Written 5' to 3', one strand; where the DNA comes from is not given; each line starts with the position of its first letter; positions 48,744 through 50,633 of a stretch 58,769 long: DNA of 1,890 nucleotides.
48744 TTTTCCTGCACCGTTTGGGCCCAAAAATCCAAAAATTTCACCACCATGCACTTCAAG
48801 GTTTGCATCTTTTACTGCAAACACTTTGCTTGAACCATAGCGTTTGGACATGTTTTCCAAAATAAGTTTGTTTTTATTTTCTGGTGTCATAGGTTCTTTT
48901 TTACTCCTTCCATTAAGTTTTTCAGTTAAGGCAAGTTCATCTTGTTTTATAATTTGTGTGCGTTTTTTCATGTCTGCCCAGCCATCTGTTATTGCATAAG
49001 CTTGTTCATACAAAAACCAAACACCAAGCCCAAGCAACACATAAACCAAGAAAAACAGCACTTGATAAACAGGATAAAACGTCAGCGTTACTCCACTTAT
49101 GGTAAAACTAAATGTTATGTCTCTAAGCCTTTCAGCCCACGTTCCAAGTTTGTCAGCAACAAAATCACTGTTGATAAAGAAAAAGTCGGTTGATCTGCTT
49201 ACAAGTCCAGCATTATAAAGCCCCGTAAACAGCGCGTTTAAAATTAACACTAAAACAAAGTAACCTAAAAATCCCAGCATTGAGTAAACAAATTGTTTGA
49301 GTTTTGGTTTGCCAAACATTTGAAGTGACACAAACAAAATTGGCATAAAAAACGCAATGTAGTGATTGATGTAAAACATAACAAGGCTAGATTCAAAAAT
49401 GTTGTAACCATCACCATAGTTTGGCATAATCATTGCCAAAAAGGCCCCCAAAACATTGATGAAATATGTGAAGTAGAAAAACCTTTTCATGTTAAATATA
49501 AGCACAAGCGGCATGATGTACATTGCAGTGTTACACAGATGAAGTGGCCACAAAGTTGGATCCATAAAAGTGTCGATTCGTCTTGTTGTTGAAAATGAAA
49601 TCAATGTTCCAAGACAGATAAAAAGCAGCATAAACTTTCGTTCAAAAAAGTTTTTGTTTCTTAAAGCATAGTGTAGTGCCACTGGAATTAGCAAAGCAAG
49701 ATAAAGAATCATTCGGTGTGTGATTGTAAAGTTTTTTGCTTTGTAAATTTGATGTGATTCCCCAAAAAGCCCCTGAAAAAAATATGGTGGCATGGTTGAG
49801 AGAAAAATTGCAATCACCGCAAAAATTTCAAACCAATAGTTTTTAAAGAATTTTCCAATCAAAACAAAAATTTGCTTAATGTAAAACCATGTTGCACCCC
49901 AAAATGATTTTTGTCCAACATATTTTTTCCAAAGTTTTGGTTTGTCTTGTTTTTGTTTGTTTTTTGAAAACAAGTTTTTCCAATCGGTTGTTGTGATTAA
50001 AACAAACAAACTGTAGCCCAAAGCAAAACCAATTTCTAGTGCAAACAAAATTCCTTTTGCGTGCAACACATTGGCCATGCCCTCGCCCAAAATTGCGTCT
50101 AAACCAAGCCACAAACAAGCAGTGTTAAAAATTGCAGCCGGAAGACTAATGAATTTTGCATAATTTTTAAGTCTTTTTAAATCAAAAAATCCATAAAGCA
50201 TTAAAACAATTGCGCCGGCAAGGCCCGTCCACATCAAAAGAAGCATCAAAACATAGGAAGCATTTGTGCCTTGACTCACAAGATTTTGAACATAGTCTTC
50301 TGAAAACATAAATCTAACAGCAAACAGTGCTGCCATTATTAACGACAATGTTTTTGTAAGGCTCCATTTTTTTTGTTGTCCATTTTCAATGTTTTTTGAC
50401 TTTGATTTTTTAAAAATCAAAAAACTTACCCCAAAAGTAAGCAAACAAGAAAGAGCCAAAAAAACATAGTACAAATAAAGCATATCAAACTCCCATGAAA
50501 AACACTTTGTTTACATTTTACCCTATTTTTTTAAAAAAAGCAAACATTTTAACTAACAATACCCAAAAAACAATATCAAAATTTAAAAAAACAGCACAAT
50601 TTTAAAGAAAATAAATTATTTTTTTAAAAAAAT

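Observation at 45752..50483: Uncharacterised ABC system: an ATPase fused to a ~500-aa polytopic YwaF/TMEM164-like domain, coupled to a 579-aa permease and a small anchored protein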

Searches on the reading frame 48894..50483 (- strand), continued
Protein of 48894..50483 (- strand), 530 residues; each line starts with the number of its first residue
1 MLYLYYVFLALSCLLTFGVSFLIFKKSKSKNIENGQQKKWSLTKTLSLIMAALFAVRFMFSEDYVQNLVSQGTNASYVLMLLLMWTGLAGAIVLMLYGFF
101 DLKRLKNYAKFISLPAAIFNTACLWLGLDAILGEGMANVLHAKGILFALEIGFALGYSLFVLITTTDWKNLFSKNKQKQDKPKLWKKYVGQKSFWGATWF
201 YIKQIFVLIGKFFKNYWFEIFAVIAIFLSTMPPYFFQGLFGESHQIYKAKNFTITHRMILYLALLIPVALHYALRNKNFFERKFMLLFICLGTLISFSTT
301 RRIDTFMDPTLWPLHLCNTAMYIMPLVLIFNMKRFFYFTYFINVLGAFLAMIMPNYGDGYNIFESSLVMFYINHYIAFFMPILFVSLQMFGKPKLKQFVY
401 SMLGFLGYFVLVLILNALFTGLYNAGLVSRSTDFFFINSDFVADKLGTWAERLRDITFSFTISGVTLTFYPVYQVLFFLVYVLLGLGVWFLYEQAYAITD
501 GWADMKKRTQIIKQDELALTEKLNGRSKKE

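Call 72: find_encoding_contigs(protein=P0389, flank=7000, max_places=1)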
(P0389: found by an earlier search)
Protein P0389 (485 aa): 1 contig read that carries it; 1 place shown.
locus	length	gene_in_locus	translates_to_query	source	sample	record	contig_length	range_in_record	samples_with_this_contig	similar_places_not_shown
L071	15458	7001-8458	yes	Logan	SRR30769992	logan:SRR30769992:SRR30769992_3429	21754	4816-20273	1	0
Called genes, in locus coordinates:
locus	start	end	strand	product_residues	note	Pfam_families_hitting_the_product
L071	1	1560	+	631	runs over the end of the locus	PF09823:DUF2357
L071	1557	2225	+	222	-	-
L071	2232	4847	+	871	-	PF00990:GGDEF, PF00563:EAL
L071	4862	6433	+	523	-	PF00990:GGDEF, PF00563:EAL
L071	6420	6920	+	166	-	-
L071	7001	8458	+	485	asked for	PF14808:TMEM164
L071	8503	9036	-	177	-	-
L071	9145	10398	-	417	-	PF13173:AAA_14, PF13635:DUF4143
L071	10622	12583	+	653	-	PF09972:DUF2207, PF20990:DUF2207_C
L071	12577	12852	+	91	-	PF12636:DUF3781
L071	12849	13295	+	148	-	PF00583:Acetyltransf_1 (weak), PF13673:Acetyltransf_10, PF13508:Acetyltransf_7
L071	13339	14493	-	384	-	PF01637:ATPase_2 (weak), PF13173:AAA_14, PF13635:DUF4143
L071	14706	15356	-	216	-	PF18143:HAD_SAK_2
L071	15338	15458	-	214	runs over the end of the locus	PF08843:AbiEii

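Call 73: find_encoding_contigs(protein=P0260, flank=7000, max_places=1)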
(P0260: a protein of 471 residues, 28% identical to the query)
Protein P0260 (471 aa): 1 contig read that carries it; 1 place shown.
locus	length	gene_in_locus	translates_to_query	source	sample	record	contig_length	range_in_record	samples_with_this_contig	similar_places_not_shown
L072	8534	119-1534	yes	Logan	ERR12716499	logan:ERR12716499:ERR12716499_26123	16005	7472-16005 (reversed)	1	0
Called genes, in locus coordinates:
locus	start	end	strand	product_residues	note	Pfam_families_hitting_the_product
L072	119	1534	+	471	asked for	PF14808:TMEM164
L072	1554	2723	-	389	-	PF07690:MFS_1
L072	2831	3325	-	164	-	PF14526:Cass2 (weak)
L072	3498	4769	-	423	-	PF01553:Acyltransferase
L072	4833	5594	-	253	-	PF01381:HTH_3, PF12844:HTH_19, PF13560:HTH_31 (weak)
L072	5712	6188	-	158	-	PF06271:RDD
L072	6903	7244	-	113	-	PF07883:Cupin_2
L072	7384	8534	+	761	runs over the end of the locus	PF16656:Pur_ac_phosph_N (weak), PF00149:Metallophos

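Call 74: find_encoding_contigs(protein=P0173, flank=7000, max_places=1)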
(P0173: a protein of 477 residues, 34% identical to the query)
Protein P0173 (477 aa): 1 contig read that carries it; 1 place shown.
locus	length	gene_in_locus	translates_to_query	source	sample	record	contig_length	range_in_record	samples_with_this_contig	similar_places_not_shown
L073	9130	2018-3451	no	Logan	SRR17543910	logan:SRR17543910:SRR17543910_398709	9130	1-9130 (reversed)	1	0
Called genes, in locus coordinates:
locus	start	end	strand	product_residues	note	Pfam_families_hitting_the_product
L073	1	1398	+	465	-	?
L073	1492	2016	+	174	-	-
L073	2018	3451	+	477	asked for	PF14808:TMEM164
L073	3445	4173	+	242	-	PF00005:ABC_tran, PF13304:AAA_21 (weak)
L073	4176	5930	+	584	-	-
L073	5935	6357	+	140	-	-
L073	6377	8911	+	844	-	PF02368:Big_2, PF22359:Big-like (weak), PF02368:Big_2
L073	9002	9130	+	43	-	?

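Call 75: find_encoding_contigs(protein=P0386, flank=7000, max_places=1)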
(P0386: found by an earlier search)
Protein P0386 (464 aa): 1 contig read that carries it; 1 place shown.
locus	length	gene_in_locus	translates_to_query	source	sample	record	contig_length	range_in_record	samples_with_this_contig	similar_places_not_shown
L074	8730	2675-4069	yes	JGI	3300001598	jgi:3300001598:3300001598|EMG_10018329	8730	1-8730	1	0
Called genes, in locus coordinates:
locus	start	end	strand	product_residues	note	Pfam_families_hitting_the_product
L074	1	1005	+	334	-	?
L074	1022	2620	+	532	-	PF00133:tRNA-synt_1, PF01406:tRNA-synt_1e (weak), PF09334:tRNA-synt_1g, PF00133:tRNA-synt_1, PF19303:Anticodon_3 (weak)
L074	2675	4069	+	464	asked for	-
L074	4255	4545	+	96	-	PF01250:Ribosomal_S6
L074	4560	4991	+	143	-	PF00436:SSB, PF22657:SSB_1 (weak)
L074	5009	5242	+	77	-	PF01084:Ribosomal_S18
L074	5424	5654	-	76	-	-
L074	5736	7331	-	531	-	-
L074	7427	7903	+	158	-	-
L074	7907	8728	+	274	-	?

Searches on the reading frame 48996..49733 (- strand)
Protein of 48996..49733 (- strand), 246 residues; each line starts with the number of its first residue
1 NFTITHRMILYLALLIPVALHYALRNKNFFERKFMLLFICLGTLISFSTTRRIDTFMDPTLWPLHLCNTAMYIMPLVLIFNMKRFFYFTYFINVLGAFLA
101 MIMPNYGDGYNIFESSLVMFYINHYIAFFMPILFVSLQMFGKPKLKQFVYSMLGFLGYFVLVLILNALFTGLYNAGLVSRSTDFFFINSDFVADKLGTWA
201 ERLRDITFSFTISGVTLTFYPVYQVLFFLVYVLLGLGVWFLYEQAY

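Call 70: search_dna_similar(query=window:48996-49733:-, collection=plasmids, mode=protein, max_evalue=0.01, max_rows=15)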
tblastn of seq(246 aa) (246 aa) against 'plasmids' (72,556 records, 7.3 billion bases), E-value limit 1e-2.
No match.

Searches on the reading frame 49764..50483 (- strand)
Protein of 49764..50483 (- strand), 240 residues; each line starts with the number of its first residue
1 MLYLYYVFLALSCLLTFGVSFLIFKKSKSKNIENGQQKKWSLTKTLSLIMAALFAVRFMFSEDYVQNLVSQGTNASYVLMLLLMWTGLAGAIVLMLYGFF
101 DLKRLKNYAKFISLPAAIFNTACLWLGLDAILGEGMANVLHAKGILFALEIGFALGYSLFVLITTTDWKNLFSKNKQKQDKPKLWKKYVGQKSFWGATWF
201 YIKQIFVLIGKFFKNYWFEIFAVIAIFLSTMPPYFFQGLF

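Call 88: search_protein_families(library=pfam, proteins=[window:49764-50483:-], max_evalue=1)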
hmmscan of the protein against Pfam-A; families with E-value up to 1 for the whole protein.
seq(240 aa): 3 families
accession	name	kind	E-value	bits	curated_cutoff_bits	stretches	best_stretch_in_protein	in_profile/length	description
PF09991.14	DUF2232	-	0.003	17.2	27.8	1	4-114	164-269/290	Predicted membrane protein (DUF2232)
PF20554.3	DUF6766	-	0.033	13.9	27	1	135-198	120-180/221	Domain of unknown function (DUF6766)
PF00344.25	SecY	-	0.96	9.2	32.2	1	24-96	27-85/306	SecY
